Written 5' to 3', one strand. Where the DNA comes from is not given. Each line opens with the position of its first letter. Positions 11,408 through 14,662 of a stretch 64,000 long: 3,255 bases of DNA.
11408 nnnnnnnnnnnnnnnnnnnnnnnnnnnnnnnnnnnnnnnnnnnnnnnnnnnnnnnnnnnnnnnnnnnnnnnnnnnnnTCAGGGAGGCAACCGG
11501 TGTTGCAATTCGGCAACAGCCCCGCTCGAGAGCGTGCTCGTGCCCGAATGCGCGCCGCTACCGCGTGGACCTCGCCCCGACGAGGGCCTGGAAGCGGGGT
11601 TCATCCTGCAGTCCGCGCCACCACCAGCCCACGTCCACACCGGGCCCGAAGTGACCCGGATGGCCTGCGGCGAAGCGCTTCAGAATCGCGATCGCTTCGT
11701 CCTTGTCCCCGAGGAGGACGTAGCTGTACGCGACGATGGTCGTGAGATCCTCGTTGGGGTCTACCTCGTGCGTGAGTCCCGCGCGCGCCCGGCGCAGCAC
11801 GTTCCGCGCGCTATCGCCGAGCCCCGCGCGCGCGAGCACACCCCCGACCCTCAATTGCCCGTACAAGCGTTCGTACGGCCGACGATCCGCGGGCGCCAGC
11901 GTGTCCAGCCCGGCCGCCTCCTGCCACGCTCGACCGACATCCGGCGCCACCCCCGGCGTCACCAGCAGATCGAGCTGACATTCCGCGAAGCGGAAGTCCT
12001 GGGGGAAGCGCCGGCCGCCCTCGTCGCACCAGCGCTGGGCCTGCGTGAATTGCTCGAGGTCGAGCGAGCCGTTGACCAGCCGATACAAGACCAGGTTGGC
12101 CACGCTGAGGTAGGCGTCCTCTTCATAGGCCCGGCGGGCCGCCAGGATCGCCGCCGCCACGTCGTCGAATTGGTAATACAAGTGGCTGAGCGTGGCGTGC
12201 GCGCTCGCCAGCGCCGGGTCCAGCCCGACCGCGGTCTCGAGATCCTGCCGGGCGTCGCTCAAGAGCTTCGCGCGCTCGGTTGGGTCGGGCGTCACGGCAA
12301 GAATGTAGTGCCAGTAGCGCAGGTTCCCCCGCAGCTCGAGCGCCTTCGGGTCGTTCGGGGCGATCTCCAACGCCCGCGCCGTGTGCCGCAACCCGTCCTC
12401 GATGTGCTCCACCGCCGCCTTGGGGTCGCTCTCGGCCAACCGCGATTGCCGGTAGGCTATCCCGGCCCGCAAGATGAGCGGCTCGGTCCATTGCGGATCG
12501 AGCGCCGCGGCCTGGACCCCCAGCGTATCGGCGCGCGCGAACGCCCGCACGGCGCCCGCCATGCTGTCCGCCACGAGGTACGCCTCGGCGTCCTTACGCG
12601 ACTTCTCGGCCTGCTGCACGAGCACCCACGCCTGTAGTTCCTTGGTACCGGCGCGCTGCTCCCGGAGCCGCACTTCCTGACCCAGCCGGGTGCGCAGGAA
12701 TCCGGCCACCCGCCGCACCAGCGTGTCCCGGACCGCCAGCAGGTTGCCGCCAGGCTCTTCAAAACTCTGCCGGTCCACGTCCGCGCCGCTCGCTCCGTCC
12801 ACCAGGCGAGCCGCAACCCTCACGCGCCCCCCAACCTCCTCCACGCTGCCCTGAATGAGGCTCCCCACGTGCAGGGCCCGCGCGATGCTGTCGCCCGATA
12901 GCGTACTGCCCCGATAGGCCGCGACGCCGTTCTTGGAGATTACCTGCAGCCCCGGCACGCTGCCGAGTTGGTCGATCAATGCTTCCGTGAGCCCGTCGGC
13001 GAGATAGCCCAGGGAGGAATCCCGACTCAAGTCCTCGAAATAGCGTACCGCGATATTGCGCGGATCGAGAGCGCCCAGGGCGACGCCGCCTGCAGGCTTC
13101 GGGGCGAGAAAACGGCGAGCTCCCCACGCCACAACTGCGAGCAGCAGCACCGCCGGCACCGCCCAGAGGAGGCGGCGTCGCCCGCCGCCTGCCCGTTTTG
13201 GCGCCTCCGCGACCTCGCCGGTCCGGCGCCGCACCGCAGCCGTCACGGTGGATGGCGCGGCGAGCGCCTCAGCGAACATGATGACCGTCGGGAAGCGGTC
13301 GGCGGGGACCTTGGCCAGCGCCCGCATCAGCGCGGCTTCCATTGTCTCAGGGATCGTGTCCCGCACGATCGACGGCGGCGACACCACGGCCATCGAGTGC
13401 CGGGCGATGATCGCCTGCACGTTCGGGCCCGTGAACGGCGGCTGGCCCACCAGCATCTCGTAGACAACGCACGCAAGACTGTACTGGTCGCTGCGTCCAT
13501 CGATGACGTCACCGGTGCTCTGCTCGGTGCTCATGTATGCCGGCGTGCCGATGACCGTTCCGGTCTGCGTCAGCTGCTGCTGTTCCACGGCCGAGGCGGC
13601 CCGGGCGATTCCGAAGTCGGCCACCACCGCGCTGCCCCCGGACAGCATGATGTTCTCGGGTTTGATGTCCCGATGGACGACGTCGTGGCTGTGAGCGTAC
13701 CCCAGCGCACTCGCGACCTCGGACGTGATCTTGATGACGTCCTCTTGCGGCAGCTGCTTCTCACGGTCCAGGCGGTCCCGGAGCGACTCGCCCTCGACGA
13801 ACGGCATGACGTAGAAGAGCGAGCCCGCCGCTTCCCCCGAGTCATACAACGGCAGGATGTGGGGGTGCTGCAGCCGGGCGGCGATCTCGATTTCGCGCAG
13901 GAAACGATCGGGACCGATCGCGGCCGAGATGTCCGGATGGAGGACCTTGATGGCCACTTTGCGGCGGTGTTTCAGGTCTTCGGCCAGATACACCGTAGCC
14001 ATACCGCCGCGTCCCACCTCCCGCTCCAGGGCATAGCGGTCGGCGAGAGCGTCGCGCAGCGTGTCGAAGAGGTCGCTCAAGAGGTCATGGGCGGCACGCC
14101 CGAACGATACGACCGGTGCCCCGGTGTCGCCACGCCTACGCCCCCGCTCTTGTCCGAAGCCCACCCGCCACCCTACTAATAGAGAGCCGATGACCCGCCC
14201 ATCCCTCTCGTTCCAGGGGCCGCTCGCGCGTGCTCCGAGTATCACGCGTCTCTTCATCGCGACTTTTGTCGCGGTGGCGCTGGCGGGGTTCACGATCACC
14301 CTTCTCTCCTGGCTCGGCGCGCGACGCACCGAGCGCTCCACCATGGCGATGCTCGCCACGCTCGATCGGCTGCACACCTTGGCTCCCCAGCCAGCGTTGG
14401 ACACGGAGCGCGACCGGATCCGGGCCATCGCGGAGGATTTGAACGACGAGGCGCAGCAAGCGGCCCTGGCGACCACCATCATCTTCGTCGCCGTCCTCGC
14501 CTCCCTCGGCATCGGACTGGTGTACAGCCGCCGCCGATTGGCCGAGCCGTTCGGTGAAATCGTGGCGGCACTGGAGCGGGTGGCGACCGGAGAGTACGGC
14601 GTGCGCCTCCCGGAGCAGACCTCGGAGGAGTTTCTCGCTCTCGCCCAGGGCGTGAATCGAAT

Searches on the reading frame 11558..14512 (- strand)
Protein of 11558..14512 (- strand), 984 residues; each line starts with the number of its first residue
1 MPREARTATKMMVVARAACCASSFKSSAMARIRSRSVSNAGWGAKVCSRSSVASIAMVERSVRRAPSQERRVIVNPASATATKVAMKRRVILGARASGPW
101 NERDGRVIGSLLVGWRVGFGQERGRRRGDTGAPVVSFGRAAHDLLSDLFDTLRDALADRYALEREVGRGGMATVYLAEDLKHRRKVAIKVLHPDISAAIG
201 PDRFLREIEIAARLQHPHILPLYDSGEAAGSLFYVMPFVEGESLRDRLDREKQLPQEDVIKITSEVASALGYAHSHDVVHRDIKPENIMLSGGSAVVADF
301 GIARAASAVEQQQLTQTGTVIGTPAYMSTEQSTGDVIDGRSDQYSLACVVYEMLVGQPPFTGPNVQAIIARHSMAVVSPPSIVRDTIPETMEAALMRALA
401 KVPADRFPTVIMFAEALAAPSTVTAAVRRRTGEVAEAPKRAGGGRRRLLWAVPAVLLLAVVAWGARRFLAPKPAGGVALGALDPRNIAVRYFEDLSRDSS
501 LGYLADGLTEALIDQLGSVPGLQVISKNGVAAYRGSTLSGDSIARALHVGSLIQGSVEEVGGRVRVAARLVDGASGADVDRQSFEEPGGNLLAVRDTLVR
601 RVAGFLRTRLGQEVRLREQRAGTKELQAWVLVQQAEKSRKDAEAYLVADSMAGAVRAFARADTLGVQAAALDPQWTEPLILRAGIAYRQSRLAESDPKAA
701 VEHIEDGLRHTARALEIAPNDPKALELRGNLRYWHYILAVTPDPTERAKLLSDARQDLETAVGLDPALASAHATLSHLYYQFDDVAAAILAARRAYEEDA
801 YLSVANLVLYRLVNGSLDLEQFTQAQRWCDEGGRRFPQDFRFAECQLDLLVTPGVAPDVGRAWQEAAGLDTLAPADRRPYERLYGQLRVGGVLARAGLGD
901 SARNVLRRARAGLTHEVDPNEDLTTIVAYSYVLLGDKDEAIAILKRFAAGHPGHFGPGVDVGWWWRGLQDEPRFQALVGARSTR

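Call 47: search_protein_families(library=pfam, proteins=[window:11558-14512:-], max_evalue=0.00001)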
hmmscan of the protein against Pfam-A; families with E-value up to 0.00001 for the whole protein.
window:11558-14512:- (984 aa): 3 families
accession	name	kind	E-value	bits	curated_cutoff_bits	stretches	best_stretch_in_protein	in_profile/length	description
PF00069.31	Pkinase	-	1.2e-47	163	31.7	1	160-407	1-252/263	Protein kinase domain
PF07714.23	PK_Tyr_Ser-Thr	-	5.5e-31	108.2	23.1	1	162-393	3-239/258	Protein tyrosine and serine/threonine kinase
PF03109.22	ABC1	-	1.6e-06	27.9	22.9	0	233-316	144-227/244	ABC1 atypical kinase-like domain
